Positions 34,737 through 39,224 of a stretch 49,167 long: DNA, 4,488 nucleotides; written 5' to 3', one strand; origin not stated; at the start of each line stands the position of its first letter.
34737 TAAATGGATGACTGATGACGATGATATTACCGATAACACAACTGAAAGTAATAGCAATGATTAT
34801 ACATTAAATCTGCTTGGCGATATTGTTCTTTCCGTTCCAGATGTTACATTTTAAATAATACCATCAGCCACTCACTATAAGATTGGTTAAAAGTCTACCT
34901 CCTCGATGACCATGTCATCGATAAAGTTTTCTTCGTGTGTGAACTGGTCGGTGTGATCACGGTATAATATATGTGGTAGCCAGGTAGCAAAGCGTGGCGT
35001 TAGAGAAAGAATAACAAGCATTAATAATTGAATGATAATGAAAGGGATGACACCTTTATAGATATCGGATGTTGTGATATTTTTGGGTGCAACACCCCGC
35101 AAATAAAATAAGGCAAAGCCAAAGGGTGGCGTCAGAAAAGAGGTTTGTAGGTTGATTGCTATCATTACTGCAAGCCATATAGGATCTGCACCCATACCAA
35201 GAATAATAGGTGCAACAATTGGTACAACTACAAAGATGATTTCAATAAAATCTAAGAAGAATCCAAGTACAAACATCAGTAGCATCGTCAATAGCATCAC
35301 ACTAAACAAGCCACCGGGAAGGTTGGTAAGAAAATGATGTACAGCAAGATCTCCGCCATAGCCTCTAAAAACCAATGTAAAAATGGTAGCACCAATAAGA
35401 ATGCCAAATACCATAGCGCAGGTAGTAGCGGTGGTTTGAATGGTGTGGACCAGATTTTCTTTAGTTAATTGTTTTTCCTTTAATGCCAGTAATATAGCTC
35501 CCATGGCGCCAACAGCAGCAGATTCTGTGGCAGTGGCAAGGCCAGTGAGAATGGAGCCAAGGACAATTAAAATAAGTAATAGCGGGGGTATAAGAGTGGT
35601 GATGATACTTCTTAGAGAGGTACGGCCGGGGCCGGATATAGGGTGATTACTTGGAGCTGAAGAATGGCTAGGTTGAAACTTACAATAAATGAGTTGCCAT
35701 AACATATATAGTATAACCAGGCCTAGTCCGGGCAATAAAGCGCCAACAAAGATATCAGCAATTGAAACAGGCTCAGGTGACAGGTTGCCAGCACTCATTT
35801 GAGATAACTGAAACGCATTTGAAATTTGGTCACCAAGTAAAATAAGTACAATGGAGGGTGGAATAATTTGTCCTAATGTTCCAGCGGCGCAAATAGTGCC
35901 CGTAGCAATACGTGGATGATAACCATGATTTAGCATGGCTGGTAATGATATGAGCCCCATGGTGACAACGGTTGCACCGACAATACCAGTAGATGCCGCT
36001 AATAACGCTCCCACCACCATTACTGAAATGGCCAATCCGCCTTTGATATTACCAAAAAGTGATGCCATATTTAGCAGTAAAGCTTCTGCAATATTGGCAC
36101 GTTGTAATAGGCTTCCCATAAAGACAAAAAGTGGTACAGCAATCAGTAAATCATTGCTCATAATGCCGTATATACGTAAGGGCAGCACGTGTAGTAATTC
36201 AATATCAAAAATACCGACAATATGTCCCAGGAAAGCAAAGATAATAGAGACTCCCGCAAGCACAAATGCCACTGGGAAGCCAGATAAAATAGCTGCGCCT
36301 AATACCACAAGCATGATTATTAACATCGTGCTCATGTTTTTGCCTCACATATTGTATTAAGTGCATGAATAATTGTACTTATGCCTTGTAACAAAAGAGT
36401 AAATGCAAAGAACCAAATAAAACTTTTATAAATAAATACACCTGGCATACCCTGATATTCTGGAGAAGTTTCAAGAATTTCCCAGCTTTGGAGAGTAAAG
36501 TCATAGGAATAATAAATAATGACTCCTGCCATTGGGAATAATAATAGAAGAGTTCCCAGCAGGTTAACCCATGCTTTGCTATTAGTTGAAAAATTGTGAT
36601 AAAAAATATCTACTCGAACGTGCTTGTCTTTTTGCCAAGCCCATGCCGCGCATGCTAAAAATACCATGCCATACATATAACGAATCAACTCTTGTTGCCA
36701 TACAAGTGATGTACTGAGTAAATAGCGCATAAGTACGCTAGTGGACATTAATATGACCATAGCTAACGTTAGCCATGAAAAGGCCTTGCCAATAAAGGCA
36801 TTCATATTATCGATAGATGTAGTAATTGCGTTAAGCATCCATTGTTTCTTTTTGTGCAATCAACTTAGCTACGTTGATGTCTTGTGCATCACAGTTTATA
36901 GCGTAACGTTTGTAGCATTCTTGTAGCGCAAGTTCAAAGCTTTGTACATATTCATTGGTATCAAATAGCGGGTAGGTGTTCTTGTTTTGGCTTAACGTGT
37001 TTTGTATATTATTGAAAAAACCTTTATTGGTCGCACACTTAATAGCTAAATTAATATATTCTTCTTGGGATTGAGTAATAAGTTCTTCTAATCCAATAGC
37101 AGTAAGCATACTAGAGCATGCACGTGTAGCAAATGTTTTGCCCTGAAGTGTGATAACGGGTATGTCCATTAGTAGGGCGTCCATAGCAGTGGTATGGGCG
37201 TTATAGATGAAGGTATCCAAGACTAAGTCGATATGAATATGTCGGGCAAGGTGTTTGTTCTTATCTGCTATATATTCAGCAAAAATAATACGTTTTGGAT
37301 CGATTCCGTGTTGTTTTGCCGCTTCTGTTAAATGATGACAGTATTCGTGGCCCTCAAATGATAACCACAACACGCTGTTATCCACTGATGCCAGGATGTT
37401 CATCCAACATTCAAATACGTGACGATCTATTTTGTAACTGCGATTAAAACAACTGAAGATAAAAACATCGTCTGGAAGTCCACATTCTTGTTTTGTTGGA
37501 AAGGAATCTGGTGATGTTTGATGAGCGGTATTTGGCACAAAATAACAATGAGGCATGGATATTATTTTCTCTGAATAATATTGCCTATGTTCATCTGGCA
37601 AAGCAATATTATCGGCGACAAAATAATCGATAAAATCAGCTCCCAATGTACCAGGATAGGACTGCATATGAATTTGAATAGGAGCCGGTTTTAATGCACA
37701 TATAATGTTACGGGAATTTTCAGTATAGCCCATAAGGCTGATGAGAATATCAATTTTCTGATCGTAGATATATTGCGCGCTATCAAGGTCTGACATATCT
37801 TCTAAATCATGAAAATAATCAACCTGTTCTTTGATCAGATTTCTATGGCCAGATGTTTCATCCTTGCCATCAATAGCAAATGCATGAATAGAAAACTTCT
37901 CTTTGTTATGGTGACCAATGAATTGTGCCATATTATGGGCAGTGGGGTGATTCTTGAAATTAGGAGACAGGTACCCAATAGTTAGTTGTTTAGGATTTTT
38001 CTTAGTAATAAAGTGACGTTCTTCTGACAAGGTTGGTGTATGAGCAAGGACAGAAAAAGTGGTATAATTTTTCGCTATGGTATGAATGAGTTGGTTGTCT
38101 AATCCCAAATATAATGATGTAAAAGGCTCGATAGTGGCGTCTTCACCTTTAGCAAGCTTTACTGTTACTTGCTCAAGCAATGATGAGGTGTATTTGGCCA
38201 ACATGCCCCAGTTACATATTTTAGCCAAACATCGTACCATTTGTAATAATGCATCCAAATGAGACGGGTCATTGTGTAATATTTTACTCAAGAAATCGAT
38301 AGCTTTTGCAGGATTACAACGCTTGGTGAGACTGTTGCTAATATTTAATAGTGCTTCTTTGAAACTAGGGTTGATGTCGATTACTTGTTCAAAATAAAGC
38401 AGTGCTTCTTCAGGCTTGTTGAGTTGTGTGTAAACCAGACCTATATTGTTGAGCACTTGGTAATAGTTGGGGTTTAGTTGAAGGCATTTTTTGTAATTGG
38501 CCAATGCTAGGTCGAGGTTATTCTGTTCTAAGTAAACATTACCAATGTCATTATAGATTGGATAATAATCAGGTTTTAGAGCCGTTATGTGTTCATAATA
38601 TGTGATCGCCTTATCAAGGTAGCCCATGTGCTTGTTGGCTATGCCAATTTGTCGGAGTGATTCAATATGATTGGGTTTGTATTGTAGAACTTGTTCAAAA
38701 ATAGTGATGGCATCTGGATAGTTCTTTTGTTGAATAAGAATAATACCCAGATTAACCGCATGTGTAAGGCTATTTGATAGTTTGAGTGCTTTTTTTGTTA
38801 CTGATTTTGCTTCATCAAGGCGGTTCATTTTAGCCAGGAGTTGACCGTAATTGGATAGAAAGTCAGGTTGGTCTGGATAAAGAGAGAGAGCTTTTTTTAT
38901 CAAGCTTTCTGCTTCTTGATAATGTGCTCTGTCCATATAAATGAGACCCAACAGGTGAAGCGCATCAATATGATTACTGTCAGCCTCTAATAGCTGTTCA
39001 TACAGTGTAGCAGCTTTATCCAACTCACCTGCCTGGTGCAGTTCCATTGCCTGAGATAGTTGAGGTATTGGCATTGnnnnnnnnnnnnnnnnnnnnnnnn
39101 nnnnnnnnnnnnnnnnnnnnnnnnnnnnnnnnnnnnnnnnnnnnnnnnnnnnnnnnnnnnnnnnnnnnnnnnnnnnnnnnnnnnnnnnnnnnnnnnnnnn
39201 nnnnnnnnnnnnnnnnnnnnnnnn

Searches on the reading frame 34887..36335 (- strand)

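Call 73: search_protein_families(library=pfam, proteins=[window:34887-36335:-], max_evalue=0.0001)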
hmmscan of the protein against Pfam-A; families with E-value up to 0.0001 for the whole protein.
window:34887-36335:- (482 aa): 1 family
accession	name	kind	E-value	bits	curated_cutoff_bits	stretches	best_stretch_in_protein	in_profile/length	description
PF06808.19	DctM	-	5.2e-78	263.1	23.8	1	10-448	2-412/413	Tripartite ATP-independent periplasmic transporter, DctM component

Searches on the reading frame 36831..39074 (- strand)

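Call 73: search_protein_families(library=pfam, proteins=[window:36831-39074:-], max_evalue=0.0001)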
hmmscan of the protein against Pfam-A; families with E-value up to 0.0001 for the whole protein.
window:36831-39074:- (747 aa): 22 families
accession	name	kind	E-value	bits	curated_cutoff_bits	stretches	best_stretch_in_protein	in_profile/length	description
PF13844.12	Glyco_transf_41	-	1.2e-88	298.2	25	2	527-712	358-542/543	Glycosyl transferase family 41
PF07719.23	TPR_2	-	1.4e-44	146.9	27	3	173-204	3-34/34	Tetratricopeptide repeat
PF00515.34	TPR_1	-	2.3e-38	128.9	27.8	2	206-238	2-34/34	Tetratricopeptide repeat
PF13181.12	TPR_8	-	1.1e-34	116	25.7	2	206-237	2-33/34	Tetratricopeptide repeat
PF14559.12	TPR_19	-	4e-31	107.6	25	3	51-97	6-52/68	Tetratricopeptide repeat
PF13424.12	TPR_12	-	7.3e-27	93.8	30.1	2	173-234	5-74/77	Tetratricopeptide repeat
PF13428.12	TPR_14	-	5.4e-25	85.8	23.5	0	37-79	2-44/44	Tetratricopeptide repeat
PF13431.12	TPR_17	-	1.9e-22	78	24.4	0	58-90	1-33/34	Tetratricopeptide repeat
PF13432.12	TPR_16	-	3.9e-22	78.8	32.7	2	176-236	2-62/65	Tetratricopeptide repeat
PF13414.12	TPR_11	-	3.2e-21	75.2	26.8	1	178-218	1-41/42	TPR repeat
PF13371.12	TPR_9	-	4.1e-21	75.2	35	2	109-169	1-61/73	Tetratricopeptide repeat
PF13176.12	TPR_7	-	1.6e-20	71.8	27.9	0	38-71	1-34/36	Tetratricopeptide repeat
PF13374.12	TPR_10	-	1.5e-19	69.7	27.5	0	208-234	5-31/42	Tetratricopeptide repeat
PF13174.12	TPR_6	-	2.5e-16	59.5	26.3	0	108-135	5-32/33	Tetratricopeptide repeat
PF23914.1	TPR_CcmH_CycH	-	4.4e-15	56.3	42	1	41-134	55-152/158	Cytochrome c-type biogenesis protein H TPR domain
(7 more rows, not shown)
